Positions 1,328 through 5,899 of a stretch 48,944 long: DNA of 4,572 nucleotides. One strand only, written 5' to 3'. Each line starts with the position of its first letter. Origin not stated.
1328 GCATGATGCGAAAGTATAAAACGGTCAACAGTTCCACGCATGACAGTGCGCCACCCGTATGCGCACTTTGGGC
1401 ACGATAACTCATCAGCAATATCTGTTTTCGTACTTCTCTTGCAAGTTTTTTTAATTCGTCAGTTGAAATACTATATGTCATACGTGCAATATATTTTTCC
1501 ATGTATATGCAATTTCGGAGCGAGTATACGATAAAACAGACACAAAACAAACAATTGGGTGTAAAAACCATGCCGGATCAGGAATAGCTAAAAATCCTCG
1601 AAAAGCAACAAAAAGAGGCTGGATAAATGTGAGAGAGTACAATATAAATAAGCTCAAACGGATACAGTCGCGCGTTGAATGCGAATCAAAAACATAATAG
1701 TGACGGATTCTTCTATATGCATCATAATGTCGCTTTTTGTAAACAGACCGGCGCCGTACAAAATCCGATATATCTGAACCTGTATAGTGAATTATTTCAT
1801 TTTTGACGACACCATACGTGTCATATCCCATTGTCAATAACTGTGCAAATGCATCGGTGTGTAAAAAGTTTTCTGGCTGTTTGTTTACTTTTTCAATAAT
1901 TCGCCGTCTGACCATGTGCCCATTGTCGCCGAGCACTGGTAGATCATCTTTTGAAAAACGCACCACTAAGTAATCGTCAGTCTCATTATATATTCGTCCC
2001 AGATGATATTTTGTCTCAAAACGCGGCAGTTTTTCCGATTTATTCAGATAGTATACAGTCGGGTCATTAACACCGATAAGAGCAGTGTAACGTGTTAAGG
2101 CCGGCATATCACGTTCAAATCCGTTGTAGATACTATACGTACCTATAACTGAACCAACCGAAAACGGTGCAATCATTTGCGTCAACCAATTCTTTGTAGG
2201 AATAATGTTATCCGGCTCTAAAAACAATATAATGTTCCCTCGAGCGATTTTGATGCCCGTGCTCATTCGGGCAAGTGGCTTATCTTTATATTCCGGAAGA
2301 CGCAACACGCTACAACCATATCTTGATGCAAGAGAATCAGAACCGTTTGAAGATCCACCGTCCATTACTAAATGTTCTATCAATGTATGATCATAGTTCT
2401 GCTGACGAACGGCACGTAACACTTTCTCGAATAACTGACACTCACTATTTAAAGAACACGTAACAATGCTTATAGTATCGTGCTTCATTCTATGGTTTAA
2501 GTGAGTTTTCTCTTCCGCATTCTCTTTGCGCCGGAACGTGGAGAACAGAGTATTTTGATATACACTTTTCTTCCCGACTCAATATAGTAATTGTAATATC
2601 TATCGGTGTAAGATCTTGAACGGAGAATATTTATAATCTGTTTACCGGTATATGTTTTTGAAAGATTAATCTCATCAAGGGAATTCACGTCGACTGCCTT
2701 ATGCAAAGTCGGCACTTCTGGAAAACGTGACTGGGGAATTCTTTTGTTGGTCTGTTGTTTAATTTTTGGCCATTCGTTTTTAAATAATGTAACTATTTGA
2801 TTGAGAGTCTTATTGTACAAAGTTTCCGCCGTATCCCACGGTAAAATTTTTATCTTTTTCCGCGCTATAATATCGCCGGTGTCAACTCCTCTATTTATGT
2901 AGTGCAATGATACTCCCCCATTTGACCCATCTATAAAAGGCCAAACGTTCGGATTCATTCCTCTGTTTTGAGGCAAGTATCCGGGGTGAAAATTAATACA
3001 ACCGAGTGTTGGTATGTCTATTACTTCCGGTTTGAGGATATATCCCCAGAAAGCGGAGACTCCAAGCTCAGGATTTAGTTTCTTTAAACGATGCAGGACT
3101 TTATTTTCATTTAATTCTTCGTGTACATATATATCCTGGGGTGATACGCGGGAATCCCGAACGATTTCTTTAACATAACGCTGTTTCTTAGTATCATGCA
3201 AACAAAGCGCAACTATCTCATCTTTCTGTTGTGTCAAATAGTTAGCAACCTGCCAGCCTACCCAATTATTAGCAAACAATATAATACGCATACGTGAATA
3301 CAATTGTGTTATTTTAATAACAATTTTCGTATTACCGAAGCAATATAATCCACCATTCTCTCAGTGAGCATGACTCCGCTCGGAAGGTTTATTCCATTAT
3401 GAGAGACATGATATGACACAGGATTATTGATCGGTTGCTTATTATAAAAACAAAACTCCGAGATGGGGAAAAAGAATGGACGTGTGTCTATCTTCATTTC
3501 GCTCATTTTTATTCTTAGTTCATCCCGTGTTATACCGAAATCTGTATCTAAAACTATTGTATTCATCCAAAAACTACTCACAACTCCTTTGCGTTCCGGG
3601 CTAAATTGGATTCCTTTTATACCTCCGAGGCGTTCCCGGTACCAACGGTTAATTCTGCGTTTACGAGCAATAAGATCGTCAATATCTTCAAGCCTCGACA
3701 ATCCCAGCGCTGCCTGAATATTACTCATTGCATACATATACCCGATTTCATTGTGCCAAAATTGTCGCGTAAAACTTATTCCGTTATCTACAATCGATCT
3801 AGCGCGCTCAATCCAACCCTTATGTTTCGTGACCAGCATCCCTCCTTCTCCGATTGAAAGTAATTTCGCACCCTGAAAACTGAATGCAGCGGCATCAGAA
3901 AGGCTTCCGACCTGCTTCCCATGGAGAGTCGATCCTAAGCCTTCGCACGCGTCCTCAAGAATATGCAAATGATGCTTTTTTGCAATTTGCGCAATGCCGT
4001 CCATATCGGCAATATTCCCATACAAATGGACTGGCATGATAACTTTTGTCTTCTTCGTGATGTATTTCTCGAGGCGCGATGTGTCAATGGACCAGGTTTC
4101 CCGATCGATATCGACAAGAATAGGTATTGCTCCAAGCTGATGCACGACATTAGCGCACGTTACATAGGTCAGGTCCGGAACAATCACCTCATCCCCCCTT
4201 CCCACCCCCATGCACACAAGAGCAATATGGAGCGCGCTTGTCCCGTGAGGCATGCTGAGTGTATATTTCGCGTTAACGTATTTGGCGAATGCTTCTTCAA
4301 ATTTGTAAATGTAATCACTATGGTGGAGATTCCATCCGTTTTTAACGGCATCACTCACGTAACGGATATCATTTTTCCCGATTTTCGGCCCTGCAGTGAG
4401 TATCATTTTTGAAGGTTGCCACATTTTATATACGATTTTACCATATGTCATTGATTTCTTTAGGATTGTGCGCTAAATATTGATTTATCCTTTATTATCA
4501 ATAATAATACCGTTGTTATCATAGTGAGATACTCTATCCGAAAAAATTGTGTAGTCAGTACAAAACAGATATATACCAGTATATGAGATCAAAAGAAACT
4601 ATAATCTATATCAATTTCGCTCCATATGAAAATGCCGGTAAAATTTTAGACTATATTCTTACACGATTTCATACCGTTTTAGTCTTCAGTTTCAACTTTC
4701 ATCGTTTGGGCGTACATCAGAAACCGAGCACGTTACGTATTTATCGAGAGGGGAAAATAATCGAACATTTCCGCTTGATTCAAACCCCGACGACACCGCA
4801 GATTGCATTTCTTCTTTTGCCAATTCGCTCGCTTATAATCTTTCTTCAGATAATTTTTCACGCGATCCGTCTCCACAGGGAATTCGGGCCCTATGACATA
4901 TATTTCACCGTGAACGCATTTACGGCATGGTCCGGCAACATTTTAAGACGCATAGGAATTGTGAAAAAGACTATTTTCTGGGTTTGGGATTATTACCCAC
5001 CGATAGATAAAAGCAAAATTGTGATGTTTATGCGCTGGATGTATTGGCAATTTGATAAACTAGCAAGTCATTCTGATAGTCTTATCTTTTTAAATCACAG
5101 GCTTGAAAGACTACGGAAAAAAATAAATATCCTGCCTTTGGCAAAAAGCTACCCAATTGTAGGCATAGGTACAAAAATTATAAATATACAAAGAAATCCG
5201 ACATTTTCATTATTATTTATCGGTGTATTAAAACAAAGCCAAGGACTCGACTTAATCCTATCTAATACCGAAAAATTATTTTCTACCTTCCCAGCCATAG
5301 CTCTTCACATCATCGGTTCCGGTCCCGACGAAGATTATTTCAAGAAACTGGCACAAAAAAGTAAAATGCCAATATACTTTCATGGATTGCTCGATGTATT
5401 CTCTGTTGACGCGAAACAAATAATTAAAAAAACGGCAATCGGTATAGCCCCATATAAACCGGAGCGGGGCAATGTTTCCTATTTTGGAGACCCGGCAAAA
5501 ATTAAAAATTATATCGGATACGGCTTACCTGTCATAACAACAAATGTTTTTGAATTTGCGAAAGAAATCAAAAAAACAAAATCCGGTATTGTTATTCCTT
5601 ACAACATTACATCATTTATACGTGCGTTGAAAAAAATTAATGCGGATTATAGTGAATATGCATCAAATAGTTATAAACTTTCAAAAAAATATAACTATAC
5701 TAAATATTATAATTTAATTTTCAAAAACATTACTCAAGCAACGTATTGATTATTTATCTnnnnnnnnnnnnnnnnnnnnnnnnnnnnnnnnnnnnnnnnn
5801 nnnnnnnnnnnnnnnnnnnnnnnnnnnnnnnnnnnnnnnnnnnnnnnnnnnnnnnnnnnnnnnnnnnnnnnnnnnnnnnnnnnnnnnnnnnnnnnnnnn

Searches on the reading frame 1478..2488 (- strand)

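Call 61: search_protein_families(library=pfam, max_evalue=0.001, proteins=[window:1478-2488:-])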
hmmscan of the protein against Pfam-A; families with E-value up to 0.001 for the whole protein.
window:1478-2488:- (336 aa): 1 family
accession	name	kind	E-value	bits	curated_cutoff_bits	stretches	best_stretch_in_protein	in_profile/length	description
PF00535.33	Glycos_transf_2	-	9.3e-13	48.9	23.3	1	7-146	1-132/168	Glycosyl transferase family 2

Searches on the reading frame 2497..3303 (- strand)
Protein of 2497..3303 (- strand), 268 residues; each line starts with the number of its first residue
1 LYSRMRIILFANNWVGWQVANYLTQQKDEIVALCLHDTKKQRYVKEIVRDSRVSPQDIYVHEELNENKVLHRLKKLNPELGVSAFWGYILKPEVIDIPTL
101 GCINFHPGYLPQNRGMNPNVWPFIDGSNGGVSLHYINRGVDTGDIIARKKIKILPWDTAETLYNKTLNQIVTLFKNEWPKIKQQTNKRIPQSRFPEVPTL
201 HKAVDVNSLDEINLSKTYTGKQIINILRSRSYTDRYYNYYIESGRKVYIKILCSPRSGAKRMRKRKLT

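Call 11: search_protein_families(library=ncbifam, max_evalue=1e-10, proteins=[window:2497-3303:-])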
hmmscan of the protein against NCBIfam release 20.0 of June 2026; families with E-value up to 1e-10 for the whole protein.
window:2497-3303:- (268 aa): 5 families
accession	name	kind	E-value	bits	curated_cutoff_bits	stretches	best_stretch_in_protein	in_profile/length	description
NF005755.0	PRK07579.1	equivalog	2e-29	103.2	238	1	5-257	2-241/245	dTDP-4-amino-4,6-dideoxyglucose formyltransferase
NF005998.1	PRK08125.1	equivalog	5.8e-27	94.3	777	1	5-194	1-193/649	bifunctional UDP-4-amino-4-deoxy-L-arabinose formyltransferase/UDP-glucuronic acid oxidase ArnA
NF005414.0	PRK06988.1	equivalog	2.3e-24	85.9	316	1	4-192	2-193/311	formyltransferase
TIGR00460.1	fmt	equivalog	8.4e-21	74.4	201.5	1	40-191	38-194/315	methionyl-tRNA formyltransferase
TIGR00639.1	PurN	equivalog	7e-15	55.1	150.1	1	54-184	56-187/192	phosphoribosylglycinamide formyltransferase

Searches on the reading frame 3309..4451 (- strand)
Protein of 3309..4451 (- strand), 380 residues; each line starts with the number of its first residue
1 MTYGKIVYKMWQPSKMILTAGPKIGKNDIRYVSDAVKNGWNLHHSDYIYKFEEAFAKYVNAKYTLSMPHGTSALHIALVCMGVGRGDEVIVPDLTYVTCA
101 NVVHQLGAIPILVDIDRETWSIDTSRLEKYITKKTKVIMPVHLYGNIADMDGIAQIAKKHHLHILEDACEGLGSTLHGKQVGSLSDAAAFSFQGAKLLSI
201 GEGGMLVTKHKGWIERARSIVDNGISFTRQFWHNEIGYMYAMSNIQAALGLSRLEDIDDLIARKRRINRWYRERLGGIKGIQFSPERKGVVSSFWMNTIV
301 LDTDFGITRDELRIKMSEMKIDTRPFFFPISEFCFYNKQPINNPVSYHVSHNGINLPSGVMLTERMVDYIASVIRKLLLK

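Call 5: search_protein_families(library=pfam, proteins=[window:3309-4451:-])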
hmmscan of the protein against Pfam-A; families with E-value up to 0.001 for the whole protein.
window:3309-4451:- (380 aa): 5 families
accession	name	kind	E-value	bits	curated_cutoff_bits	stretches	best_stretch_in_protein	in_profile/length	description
PF01041.23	DegT_DnrJ_EryC1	-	4.5e-102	342.4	19.8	1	23-374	2-359/360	DegT/DnrJ/EryC1/StrS aminotransferase family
PF00155.27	Aminotran_1_2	-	3.4e-09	36.8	19.7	1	45-167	41-185/361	Aminotransferase class I and II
PF01053.26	Cys_Met_Meta_PP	-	3.2e-06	26.4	27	1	50-168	56-174/381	Cys/Met metabolism PLP-dependent enzyme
PF01212.27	Beta_elim_lyase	-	1.2e-05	25.2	27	1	47-282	33-272/288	Beta-eliminating lyase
PF00266.25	Aminotran_5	-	2.4e-05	23.9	21.5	1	49-174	46-182/371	Aminotransferase class-V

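Call 6: search_protein_families(library=ncbifam, proteins=[window:3309-4451:-])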
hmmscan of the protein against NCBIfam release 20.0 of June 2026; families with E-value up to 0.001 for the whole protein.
window:3309-4451:- (380 aa): 22 families
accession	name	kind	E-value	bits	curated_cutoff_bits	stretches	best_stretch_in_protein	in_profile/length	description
TIGR04181.1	NHT_00031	hypoth_equivalog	1.5e-90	303.7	420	1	21-359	5-359/359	LegC family aminotransferase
TIGR03588.1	PseC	equivalog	5.1e-73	246.2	423.5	1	22-377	7-379/380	UDP-4-amino-4,6-dideoxy-N-acetyl-beta-L-altrosamine transaminase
NF008658.2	PRK11658.1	equivalog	6.9e-57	192.8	631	1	20-340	8-337/379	UDP-4-amino-4-deoxy-L-arabinose aminotransferase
NF008687.0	PRK11706.1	equivalog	1.5e-53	181.9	375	1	20-372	5-368/375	dTDP-4-amino-4,6-dideoxygalactose transaminase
TIGR04427.1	PLP_DesI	equivalog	2.2e-52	178.5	650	1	34-376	40-381/390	dTDP-4-dehydro-6-deoxyglucose aminotransferase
NF011936.0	PRK15407.1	equivalog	5.8e-48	163.7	423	2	13-224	33-251/440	lipopolysaccharide biosynthesis protein RfbH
TIGR02379.1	ECA_wecE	subfamily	2.9e-45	154.7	434.85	1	22-272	7-263/376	dTDP-4-amino-4,6-dideoxy-D-glucose transaminase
NF006488.0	PRK08912.1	equivalog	3.6e-09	36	498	1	70-163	96-194/387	aminotransferase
NF005817.0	PRK07683.1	equivalog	1.5e-08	33.8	575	1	54-167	82-200/387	aminotransferase A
NF041364.1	GntC_guanitoxin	equivalog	3.4e-08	32.8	415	1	70-168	68-174/356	guanitoxin biosynthesis PLP-dependent (S)-gamma-hydroxy-L-arginine cyclodehydratase GntC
NF005816.0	PRK07682.1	equivalog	9.1e-08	31.1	620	1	70-167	99-202/390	aminotransferase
NF006569.0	PRK09082.1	subfamily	2.4e-07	30.2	420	1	50-167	79-202/386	methionine aminotransferase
NF004770.0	PRK06108.1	subfamily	2.8e-07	29.7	422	1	53-168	80-210/396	pyridoxal phosphate-dependent aminotransferase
NF004975.0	PRK06348.1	equivalog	5.4e-06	25.6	549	1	73-168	101-202/384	pyridoxal phosphate-dependent aminotransferase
NF006230.0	PRK08363.1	equivalog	1.3e-05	24.2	534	1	80-167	111-205/398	alanine aminotransferase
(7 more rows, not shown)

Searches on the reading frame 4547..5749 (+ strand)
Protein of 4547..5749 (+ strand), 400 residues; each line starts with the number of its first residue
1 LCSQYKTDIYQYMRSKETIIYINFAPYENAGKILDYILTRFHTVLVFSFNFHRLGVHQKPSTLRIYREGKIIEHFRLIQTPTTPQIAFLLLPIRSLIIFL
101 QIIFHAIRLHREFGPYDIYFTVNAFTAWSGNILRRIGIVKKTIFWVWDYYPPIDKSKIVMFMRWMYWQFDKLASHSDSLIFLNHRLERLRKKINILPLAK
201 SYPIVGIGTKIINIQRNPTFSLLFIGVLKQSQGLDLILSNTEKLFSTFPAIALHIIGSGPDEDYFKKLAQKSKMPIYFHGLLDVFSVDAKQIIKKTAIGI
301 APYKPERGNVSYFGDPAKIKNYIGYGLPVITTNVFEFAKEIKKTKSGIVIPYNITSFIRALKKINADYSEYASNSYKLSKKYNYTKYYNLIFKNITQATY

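Call 61: search_protein_families(library=pfam, max_evalue=0.001, proteins=[window:4547-5749:+])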
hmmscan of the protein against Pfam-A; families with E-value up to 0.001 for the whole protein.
window:4547-5749:+ (400 aa): 2 families
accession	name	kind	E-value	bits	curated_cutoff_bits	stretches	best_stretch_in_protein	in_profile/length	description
PF13692.12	Glyco_trans_1_4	-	7.7e-12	46.1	27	1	221-364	3-139/142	Glycosyl transferases group 1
PF00534.26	Glycos_transf_1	-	8.1e-11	42.2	26.4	1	221-370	17-161/172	Glycosyl transferases group 1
